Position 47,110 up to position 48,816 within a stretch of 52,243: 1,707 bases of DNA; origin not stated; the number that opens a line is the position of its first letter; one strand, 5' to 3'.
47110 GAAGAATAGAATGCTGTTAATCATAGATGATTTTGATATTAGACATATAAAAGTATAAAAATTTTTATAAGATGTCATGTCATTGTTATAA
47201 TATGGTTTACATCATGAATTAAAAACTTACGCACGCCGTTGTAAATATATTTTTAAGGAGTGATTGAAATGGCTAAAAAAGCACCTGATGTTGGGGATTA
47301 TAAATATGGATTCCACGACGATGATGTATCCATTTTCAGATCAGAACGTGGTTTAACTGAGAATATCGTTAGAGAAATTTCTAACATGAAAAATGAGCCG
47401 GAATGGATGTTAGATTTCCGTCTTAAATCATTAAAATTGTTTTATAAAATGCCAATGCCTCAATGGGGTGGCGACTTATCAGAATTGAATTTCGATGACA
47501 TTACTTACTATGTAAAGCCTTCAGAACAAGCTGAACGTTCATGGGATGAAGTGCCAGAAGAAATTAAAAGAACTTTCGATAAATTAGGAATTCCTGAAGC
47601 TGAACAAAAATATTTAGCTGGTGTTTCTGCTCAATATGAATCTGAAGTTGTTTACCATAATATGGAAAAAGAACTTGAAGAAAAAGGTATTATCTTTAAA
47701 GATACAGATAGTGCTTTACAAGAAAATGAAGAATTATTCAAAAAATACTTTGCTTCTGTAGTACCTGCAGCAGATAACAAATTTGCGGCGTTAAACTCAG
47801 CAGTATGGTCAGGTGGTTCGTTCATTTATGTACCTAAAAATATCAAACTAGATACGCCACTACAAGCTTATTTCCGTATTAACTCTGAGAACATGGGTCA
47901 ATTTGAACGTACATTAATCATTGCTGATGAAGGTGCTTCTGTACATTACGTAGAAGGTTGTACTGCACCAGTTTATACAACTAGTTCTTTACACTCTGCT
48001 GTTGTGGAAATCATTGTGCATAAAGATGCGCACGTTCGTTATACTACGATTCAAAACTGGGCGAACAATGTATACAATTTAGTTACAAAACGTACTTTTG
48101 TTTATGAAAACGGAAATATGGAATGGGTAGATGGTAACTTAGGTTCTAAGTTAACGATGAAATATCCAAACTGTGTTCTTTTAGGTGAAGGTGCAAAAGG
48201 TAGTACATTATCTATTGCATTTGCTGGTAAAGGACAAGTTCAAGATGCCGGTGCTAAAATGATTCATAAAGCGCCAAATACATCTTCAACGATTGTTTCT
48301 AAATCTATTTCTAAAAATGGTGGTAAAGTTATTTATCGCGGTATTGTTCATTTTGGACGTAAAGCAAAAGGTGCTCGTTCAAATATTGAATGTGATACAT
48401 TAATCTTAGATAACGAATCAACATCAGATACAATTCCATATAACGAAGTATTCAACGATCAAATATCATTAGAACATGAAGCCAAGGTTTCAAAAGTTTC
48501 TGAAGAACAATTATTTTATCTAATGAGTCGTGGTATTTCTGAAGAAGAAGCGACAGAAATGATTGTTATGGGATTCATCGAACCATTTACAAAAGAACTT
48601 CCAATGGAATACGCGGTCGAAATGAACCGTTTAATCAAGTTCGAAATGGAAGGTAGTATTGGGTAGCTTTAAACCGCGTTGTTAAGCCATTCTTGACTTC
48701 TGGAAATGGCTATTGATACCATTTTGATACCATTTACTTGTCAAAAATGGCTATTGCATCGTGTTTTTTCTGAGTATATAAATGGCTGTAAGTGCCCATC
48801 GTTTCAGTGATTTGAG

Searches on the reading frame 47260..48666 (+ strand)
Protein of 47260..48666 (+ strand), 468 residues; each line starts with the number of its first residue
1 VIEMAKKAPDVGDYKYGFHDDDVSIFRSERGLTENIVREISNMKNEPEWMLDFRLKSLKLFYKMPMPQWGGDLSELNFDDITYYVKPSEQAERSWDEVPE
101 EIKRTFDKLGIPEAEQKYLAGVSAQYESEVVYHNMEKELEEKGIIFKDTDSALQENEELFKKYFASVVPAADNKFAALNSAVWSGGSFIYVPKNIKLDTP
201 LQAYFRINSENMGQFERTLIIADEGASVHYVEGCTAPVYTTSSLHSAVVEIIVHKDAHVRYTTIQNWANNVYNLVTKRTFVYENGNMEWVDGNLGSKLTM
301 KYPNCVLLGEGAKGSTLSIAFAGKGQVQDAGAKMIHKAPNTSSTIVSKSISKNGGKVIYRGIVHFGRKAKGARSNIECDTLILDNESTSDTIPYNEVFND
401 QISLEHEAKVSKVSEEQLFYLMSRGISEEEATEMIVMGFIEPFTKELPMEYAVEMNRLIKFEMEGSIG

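Call 4: search_protein_families(library=pfam, proteins=[window:47260-48666:+], max_evalue=0.01)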
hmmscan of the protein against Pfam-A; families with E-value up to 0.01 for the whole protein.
window:47260-48666:+ (468 aa): 2 families
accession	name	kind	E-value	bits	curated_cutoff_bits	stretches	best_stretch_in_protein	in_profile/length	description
PF01458.23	SUFBD_core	-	1.8e-88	296.4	27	1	205-439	1-232/232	SUF system FeS cluster assembly, SufBD core domain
PF19295.5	SufBD_N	-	1.9e-09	37.9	23.5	1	132-202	100-171/172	SufBD protein N-terminal region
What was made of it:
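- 47269..48666 (+): sufB (Fe-S cluster assembly), the chromosomal gene whose 3' end is the integration target. The coding sequence is left intact by the insertion. Pfam SUFBD_core E 1.8e-88 (call 4).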

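Call 24: find_encoding_contigs(protein=window:47269-48666:+, flank=3000, max_places=8)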
Protein window:47269-48666:+ (465 aa): 208 contigs read that carry it; 8 places shown.
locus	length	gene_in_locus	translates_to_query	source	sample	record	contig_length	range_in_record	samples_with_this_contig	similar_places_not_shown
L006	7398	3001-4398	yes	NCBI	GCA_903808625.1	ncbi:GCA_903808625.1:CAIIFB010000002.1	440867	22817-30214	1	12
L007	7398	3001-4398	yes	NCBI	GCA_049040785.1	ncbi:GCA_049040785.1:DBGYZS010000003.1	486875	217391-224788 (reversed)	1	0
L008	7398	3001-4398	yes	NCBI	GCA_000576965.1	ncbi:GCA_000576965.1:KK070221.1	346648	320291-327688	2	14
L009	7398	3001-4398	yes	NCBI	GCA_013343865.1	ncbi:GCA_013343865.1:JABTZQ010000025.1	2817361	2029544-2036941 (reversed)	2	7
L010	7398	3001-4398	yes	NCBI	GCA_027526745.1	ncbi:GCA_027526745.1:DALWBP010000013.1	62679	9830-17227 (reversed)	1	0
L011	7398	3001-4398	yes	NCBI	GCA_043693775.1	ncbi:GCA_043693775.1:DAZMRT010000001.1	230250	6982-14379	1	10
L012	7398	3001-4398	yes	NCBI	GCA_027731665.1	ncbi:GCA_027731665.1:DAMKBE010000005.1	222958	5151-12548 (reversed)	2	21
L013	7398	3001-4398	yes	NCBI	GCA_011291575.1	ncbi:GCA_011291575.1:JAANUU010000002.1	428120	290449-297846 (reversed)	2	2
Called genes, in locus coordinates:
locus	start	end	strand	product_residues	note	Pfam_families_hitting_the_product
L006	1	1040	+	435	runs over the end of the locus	PF19295:SufBD_N, PF01458:SUFBD_core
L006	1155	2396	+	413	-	PF00155:Aminotran_1_2, PF00266:Aminotran_5, PF01041:DegT_DnrJ_EryC1, PF01053:Cys_Met_Meta_PP, PF01212:Beta_elim_lyase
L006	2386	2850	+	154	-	PF01592:NifU_N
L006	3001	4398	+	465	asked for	PF19295:SufBD_N, PF01458:SUFBD_core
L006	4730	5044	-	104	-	-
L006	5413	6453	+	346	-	PF01595:CNNM, PF00571:CBS (faint)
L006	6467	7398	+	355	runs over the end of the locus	PF00478:IMPDH (faint), PF03060:NMO, PF01070:FMN_dh (weak)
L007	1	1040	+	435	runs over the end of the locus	PF19295:SufBD_N, PF01458:SUFBD_core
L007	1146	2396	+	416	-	PF00155:Aminotran_1_2, PF00266:Aminotran_5, PF01053:Cys_Met_Meta_PP, PF01041:DegT_DnrJ_EryC1, PF01212:Beta_elim_lyase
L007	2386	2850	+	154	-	PF01592:NifU_N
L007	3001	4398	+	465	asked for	PF19295:SufBD_N, PF01458:SUFBD_core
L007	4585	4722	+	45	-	-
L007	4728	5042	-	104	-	-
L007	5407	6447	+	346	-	PF01595:CNNM, PF00571:CBS (faint)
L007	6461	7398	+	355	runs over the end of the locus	PF00478:IMPDH (faint), PF01645:Glu_synthase (faint), PF03060:NMO, PF01070:FMN_dh (weak)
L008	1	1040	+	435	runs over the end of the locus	PF19295:SufBD_N, PF01458:SUFBD_core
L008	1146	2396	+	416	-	PF00155:Aminotran_1_2, PF00266:Aminotran_5, PF01053:Cys_Met_Meta_PP, PF01041:DegT_DnrJ_EryC1, PF01212:Beta_elim_lyase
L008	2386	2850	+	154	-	PF01592:NifU_N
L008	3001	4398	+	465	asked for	PF19295:SufBD_N, PF01458:SUFBD_core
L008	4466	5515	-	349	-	PF14657:Arm-DNA-bind_4, PF13102:Phage_int_SAM_5, PF14659:Phage_int_SAM_3, PF00589:Phage_integrase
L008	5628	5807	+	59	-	PF26912:Phage_L54a_excisionase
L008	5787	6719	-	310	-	-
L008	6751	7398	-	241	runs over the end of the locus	PF14470:bPH_3, PF09851:SHOCT (weak)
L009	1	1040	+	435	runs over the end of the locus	PF19295:SufBD_N, PF01458:SUFBD_core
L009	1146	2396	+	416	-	PF00155:Aminotran_1_2, PF00266:Aminotran_5, PF01053:Cys_Met_Meta_PP, PF01041:DegT_DnrJ_EryC1, PF01212:Beta_elim_lyase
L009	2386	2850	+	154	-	PF01592:NifU_N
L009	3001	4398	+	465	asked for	PF19295:SufBD_N, PF01458:SUFBD_core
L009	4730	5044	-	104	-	-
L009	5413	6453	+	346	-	PF01595:CNNM, PF00571:CBS (faint)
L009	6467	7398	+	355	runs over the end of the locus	PF00478:IMPDH (faint), PF03060:NMO, PF01070:FMN_dh (weak)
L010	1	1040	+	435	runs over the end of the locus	PF19295:SufBD_N, PF01458:SUFBD_core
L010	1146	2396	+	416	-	PF00155:Aminotran_1_2, PF00266:Aminotran_5, PF01053:Cys_Met_Meta_PP, PF01041:DegT_DnrJ_EryC1, PF01212:Beta_elim_lyase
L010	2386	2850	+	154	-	PF01592:NifU_N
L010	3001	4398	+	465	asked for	PF19295:SufBD_N, PF01458:SUFBD_core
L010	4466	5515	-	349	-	PF14657:Arm-DNA-bind_4, PF13102:Phage_int_SAM_5 (weak), PF14659:Phage_int_SAM_3, PF00589:Phage_integrase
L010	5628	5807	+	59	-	PF26912:Phage_L54a_excisionase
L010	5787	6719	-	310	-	-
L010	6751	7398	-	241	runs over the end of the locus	PF14470:bPH_3, PF09851:SHOCT (weak)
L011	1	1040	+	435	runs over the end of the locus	PF19295:SufBD_N, PF01458:SUFBD_core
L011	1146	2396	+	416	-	PF00155:Aminotran_1_2, PF00266:Aminotran_5, PF01053:Cys_Met_Meta_PP, PF01041:DegT_DnrJ_EryC1, PF01212:Beta_elim_lyase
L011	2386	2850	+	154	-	PF01592:NifU_N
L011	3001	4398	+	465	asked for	PF19295:SufBD_N, PF01458:SUFBD_core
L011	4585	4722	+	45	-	-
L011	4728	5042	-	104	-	-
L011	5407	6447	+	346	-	PF01595:CNNM, PF00571:CBS (faint)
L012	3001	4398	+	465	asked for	PF19295:SufBD_N, PF01458:SUFBD_core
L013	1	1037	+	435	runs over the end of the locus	PF19295:SufBD_N, PF01458:SUFBD_core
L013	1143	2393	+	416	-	PF00155:Aminotran_1_2, PF00266:Aminotran_5, PF01053:Cys_Met_Meta_PP, PF01041:DegT_DnrJ_EryC1, PF01212:Beta_elim_lyase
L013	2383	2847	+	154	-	PF01592:NifU_N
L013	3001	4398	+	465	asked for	PF19295:SufBD_N, PF01458:SUFBD_core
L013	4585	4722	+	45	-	-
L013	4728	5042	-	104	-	-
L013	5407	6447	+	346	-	PF01595:CNNM, PF00571:CBS (faint)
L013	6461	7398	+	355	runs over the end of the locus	PF00478:IMPDH (faint), PF03060:NMO, PF01070:FMN_dh (weak)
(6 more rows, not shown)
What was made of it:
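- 47269..48666 (+): The exact 465-aa protein is also encoded next to empty attB sites (call 24).
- Tried and rejected: I recovered empty sites instead through the exact SufB protein (call 24).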

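Call 39: search_protein_families(library=pfam, proteins=[L008:5628-5807:+], max_evalue=0.01)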
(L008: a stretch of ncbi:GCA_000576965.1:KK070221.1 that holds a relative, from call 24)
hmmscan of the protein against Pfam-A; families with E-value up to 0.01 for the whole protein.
L008:5628-5807:+ (59 aa): 0 families

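Call 42: search_protein_families(library=ncbifam, proteins=[L008:5628-5807:+], max_evalue=0.001)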
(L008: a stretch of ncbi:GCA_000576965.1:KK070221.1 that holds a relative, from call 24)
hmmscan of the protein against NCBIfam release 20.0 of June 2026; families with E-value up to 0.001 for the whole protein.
L008:5628-5807:+ (59 aa): 0 families
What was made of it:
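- Tried and rejected: No recognisable family in the small ORFs after cro of phiST9-B (calls 39, 42).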
